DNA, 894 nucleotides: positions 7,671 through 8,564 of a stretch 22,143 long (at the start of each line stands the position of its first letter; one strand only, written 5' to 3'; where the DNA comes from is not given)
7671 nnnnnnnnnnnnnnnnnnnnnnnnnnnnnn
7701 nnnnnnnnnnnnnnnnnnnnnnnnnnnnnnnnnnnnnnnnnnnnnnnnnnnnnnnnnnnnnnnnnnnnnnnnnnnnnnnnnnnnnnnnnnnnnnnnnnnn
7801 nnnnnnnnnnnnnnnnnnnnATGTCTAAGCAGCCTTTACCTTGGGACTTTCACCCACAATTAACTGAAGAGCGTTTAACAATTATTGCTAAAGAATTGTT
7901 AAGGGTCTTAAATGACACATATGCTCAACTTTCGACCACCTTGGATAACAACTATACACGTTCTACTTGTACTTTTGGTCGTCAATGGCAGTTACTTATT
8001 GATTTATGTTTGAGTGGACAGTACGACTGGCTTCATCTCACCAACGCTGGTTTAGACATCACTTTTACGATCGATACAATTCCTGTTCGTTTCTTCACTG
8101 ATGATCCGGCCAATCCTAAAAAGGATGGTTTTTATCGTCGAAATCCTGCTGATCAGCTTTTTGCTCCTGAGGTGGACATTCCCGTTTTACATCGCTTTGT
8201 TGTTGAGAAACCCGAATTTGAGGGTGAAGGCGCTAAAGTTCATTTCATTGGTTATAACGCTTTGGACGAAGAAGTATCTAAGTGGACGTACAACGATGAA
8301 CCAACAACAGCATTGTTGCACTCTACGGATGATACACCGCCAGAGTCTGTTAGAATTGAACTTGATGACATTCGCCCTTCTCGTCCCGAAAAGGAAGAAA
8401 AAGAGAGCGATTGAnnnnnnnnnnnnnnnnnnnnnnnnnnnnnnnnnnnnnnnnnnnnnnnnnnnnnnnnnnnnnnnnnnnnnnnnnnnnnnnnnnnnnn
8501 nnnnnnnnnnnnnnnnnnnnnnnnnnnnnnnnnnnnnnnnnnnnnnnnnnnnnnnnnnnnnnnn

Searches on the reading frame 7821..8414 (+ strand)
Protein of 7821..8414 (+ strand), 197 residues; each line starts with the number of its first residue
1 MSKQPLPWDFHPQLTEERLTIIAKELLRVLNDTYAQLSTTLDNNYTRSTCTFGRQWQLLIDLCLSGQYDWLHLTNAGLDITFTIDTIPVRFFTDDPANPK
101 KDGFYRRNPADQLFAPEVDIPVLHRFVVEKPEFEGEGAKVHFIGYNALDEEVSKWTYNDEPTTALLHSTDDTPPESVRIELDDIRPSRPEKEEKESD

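Call 8: search_protein_families(library=padloc, proteins=[window:7821-8414:+], max_evalue=0.01)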
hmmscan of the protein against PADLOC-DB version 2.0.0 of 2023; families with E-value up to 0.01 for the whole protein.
window:7821-8414:+ (197 aa): 1 family
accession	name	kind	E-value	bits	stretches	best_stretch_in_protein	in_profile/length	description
PDLC03929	RmrT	-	7.5e-92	304.4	1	1-197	1-196/198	-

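Call 9: search_protein_families(library=pfam, proteins=[window:7821-8414:+], max_evalue=0.01)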
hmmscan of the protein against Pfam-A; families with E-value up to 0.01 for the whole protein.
window:7821-8414:+ (197 aa): 0 families

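Call 16: find_homologous_proteins(query=window:7821-8414:+, max_evalue=0.00001)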
Query window:7821-8414:+ (197 aa): 76 proteins with E <= 0.00001 among 164 candidates.
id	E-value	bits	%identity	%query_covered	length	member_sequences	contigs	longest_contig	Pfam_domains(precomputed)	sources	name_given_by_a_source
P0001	4.0e-130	450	99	100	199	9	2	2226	-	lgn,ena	-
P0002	6.1e-129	446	98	100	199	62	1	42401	-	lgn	-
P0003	7.0e-125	432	95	100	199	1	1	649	-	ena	-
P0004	4.0e-119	414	90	99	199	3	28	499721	-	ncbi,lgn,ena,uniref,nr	ncbi:TPA: hypothetical protein RUP02_000860 [Escherichia coli]|uniref:hypothetical protein n=1 Tax=E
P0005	4.3e-118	410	90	99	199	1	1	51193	-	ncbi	-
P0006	2.8e-108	378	95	87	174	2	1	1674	-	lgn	-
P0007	1.5e-90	320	71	99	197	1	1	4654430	-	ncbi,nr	ncbi:hypothetical protein GWD52_13910 [Enterobacteriaceae bacterium 4M9]|nr:hypothetical protein [En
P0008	3.1e-90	319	71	99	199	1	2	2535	-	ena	-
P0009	5.4e-90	319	71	100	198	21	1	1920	-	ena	-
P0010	8.9e-89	315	72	98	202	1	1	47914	-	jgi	jgi:hypothetical protein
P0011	1.0e-88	314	70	100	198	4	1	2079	-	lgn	-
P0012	3.5e-85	303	67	100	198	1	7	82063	-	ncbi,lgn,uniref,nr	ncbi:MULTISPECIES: hypothetical protein [unclassified Pantoea]|uniref:hypothetical protein n=1 Tax=u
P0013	1.1e-83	298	66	99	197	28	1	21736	-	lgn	-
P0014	1.5e-82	294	66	100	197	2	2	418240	-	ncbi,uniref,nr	ncbi:hypothetical protein [Xenorhabdus bovienii]|uniref:hypothetical protein n=1 Tax=Xenorhabdus bov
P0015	2.9e-82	293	65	98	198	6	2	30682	-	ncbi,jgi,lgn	jgi:hypothetical protein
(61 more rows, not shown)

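Call 19: find_related_loci(query=A1, collection=genome_contigs, flank=3000)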
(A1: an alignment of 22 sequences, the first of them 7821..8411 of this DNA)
Query A1 (197 aa) in genome_contigs; peptide patterns used: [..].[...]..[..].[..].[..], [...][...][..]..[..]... (x = any residue, [..] = any of these).
71 stretches matched a pattern; 18 encode a relative of the query (tblastn E <= 1e-3); 18 distinct loci.
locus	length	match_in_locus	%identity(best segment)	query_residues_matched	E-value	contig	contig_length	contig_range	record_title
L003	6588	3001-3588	71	1-197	7e-95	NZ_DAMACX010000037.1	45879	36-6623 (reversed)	MAG: Pseudescherichia sp. isolate CTOTU48004 NODE_51_length_45879_cov_6.172442, whole genome shotgun sequence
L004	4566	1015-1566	66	7-191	3e-83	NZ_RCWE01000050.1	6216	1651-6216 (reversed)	Photorhabdus akhurstii strain DSM 15138 scaffold_0050, whole genome shotgun sequence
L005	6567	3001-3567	66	5-194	4e-83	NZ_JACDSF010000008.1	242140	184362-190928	Pectobacterium brasiliense strain CFBP8736 Pectobacterium_brasiliense_CFBP8736_contig_8, whole genome shotgun sequence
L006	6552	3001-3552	66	7-191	1e-82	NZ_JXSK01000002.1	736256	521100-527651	Photorhabdus luminescens subsp. luminescens strain DSM 3368 Contig002, whole genome shotgun sequence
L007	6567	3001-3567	65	5-194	2e-82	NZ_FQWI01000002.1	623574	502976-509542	Pectobacterium carotovorum strain DSM 30168, whole genome shotgun sequence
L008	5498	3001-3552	64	7-191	2e-80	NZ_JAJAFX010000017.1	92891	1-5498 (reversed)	Photorhabdus temperata strain DSM 14550 D1091455_108_17, whole genome shotgun sequence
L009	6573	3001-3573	63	1-192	3e-80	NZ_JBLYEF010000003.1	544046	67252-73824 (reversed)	Pantoea sp. R13S299 contig_3, whole genome shotgun sequence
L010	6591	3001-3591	64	1-195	2e-78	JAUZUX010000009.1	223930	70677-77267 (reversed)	Enterobacter sp. BRE11 9, whole genome shotgun sequence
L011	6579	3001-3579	60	1-194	5e-74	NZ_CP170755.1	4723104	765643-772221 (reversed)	Yersinia sp. HM-2024 strain NZRM4767 chromosome, complete genome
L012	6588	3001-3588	70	1-197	1e-92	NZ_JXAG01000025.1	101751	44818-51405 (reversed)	Enterobacter sp. Bisph1 contig025, whole genome shotgun sequence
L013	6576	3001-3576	49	1-195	3e-55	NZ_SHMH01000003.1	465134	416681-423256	Pseudoxanthomonas winnipegensis strain NML 130738 NML130738_3, whole genome shotgun sequence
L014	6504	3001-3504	47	5-174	8e-50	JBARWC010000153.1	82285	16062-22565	MAG: Burkholderiaceae bacterium isolate MFD12187_ilm_asm_bin7 k127_5039, whole genome shotgun sequence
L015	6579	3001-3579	63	1-194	5e-81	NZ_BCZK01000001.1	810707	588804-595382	Klebsiella oxytoca NBRC 105695, whole genome shotgun sequence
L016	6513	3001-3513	43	7-179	1e-46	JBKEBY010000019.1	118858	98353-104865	MAG: Pseudomonas sp. isolate VLC_060 c_000003612825, whole genome shotgun sequence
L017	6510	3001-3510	41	7-179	8e-42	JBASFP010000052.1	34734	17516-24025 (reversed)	MAG: Polaromonas sp. isolate MFD03500_ilm_asm_bin11 k127_78190, whole genome shotgun sequence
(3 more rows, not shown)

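Call 33: search_protein_families(library=pfam, proteins=[L015:503-1444:+, L015:1441-2184:+, L015:2434-2832:+, L011:2067-2897:+, L011:568-1593:-, L012:1307-2005:-, L012:2145-2663:+, L003:1378-2076:-, L003:2224-2724:+, L003:8-1381:-], max_evalue=0.001)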
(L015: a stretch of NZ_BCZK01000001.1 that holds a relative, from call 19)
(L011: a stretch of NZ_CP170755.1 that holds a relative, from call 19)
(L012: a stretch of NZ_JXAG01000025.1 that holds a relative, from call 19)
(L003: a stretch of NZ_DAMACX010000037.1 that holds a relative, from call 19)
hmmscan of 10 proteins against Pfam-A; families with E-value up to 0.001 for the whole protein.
L015:503-1444:+ (313 aa): 1 family
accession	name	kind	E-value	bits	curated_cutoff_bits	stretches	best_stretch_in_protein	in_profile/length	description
PF04492.19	Phage_rep_O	-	1.5e-24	86.8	28.7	1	28-126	1-95/95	Bacteriophage replication protein O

L015:1441-2184:+ (247 aa): 1 family
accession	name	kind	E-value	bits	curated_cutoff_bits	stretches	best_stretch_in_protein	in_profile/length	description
PF06992.16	Phage_lambda_P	-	6.2e-61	205.3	26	1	42-210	2-162/162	Replication protein P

L015:2434-2832:+ (132 aa): 0 families

L011:2067-2897:+ (276 aa): 1 family
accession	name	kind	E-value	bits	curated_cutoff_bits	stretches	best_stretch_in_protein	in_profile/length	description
PF13708.11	DUF4942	-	7.8e-69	231.6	25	1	82-270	1-189/190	Domain of unknown function (DUF4942)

L011:568-1593:- (341 aa): 4 families
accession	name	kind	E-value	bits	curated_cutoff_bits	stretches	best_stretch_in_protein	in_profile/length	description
PF00535.33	Glycos_transf_2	-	8e-32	110.9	23.3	1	24-153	1-135/168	Glycosyl transferase family 2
PF13641.12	Glyco_tranf_2_3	-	1.5e-09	38.7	27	1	23-131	3-119/230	Glycosyltransferase like family 2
PF10111.15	Glyco_tranf_2_2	-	1.8e-07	31.4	27.3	1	24-116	1-99/276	Glycosyltransferase like family 2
PF13704.12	Glyco_tranf_2_4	-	8.8e-07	29.8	27.5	1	50-109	19-82/98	Glycosyl transferase family 2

L012:1307-2005:- (232 aa): 2 families
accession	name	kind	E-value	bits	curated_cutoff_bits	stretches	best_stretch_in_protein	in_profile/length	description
PF00072.30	Response_reg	-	2e-30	105.6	30.2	1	4-112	1-111/111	Response regulator receiver domain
PF00486.34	Trans_reg_C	-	1.6e-22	79.8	26.2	1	152-227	1-76/77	Transcriptional regulatory protein, C terminal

L012:2145-2663:+ (172 aa): 2 families
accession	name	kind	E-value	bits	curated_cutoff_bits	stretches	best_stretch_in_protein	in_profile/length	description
PF07813.17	LTXXQ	-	3.1e-22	79.6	24.3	1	46-140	5-99/100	LTXXQ motif family protein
PF13801.11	Metal_resist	-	7.9e-05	23.3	29.2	0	37-120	24-109/125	Heavy-metal resistance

L003:1378-2076:- (232 aa): 2 families
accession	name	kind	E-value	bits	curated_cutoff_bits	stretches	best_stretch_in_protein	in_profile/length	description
PF00072.30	Response_reg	-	7e-31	107.1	30.2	1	4-112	1-111/111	Response regulator receiver domain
PF00486.34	Trans_reg_C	-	1.8e-22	79.6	26.2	1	152-227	1-76/77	Transcriptional regulatory protein, C terminal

L003:2224-2724:+ (166 aa): 2 families
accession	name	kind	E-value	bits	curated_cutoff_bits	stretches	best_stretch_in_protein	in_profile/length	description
PF07813.17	LTXXQ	-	2e-20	73.8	24.3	1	43-135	6-98/100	LTXXQ motif family protein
PF13801.11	Metal_resist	-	1.1e-06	29.2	29.2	1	15-116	6-109/125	Heavy-metal resistance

L003:8-1381:- (457 aa): 6 families
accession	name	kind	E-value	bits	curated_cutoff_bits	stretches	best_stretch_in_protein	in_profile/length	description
PF02518.31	HATPase_c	-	5.4e-25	88.4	26.4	1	345-454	1-110/111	Histidine kinase-, DNA gyrase B-, and HSP90-like ATPase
PF00512.31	HisKA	-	5.2e-15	55.7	26.9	1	239-299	2-65/66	His Kinase A (phospho-acceptor) domain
PF16527.11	CpxA_peri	-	1.4e-11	45.3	23.5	1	81-148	51-121/134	Two-component sensor protein CpxA, periplasmic domain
PF00672.30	HAMP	-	2.8e-11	44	25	1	181-233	1-52/53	HAMP domain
PF13581.12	HATPase_c_2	-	2.4e-05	24.8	27.4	1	350-427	36-108/127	Histidine kinase-like ATPase domain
PF13589.12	HATPase_c_3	-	4.5e-05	23.9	25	1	350-421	3-77/137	Histidine kinase-, DNA gyrase B-, and HSP90-like ATPase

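Call 70: predict_structure(alignment_id=A1)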
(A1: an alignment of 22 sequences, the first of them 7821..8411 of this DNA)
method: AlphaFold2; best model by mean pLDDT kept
length: 197 residues; sequences in the alignment: 22
mean_pLDDT: 72.7   pTM: 0.66
mean pLDDT of the five models: 72.7, 72.7, 71.1, 70.1, 69.1
residues with pLDDT >= 90: 49; 70-90: 75; 50-70: 29; < 50: 44
segments of 3 or more residues with pLDDT < 50: 93-112, 166-173, 191-197
pLDDT, mean of each block of 10 residues (from residue 1): 79 94 91 81 75 89 94 83 89 51 45 59 83 72 84 85 47 50 52 43
secondary structure, 60 per line:
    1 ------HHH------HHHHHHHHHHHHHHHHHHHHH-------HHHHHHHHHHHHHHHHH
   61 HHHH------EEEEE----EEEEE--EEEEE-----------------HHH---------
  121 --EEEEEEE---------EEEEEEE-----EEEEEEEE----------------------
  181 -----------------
elements in order: H16-36 H44-64 E71-75 E80-84 E87-91 E123-129 E139-145 E151-158

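Call 73: fold_search(model_id=the predicted structure, library=pdb)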
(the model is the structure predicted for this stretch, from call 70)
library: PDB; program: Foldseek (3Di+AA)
matches with E <= 10: 388; with E <= 0.001: 0
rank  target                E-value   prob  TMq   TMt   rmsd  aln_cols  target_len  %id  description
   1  5lte                  5.0e-01  0.12  0.16  0.11  10.4        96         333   19  Crystal structure of the alpha subunit of heme dependent oxidative N-demethylase (HODM) (released 2016-11-09)
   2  6ozh_A                6.4e-01  0.44  0.17  0.14   2.5        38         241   16  Crystal structure of Ciona intestinalis (Ci) Endonuclease V in complex with a 24mer DNA containing an inosine followed (released 2019-09-04)
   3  9utw_B                6.8e-01  0.15  0.15  0.03   6.5        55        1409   13  Structure of dimeric FKS1 in complex with tRNA (released 2025-12-17)
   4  7xe4_F                9.2e-01  0.25  0.18  0.03   5.1        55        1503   13  structure of a membrane-bound glycosyltransferase (released 2023-03-29)
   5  6ozo_A                9.8e-01  0.38  0.17  0.14   2.4        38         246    8  Crystal structure of Mus musculus (Mm) Endonuclease V in complex with a 23mer RNA oligo containing an inosine after a  (released 2019-09-04)
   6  6ozm_A                9.8e-01  0.35  0.17  0.14   2.5        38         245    8  Crystal structure of Mus musculus (Mm) Endonuclease V in complex with a 23mer RNA oligo containing an inosine after a  (released 2019-09-04)
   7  4dx9_M                9.8e-01  0.28  0.14  0.22   3.5        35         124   23  ICAP1 in complex with integrin beta 1 cytoplasmic tail (released 2013-01-09)
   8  8wla_B                1.0e+00  0.25  0.18  0.03   4.0        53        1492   13  Cryo-EM structure of the beta-1,3-glucan synthase FKS1-Rho1 complex (released 2025-02-19)
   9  4dx9_4                1.0e+00  0.06  0.15  0.20  12.9       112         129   12  ICAP1 in complex with integrin beta 1 cytoplasmic tail (released 2013-01-09)
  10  6ozq_B                1.2e+00  0.30  0.18  0.14   2.8        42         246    7  Crystal structure of Mus musculus (Mm) Endonuclease V (K155M) in complex with a 23mer RNA oligo containing an inosine  (released 2019-09-04)
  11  6oze                  1.2e+00  0.28  0.17  0.14   2.8        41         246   12  Crystal structure of the catalytic domain of human Endonuclease V (C140S/C225S/C226A/C228S) (released 2019-09-04)
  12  2yh9_A                1.2e+00  0.15  0.15  0.37   7.3        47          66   15  Crystal structure of the dimeric BamE from E. coli (released 2011-06-29)
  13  5lth                  1.2e+00  0.08  0.18  0.12   7.7        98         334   21  Crystal structure of the alpha subunit of heme dependent oxidative N-demethylase (HODM) in complex with the dimethylamin (released 2016-11-09)
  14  3mcr                  1.2e+00  0.03  0.14  0.17  16.6       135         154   12  Crystal structure of NADH dehydrogenase subunit C (Tfu_2693) from THERMOBIFIDA FUSCA YX-ER1 at 2.65 A resolution (released 2010-05-12)
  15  9wy1_A                1.3e+00  0.16  0.17  0.03   5.1        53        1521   13  Cryo-EM structure of Fks1 in apo state (released 2026-02-18)
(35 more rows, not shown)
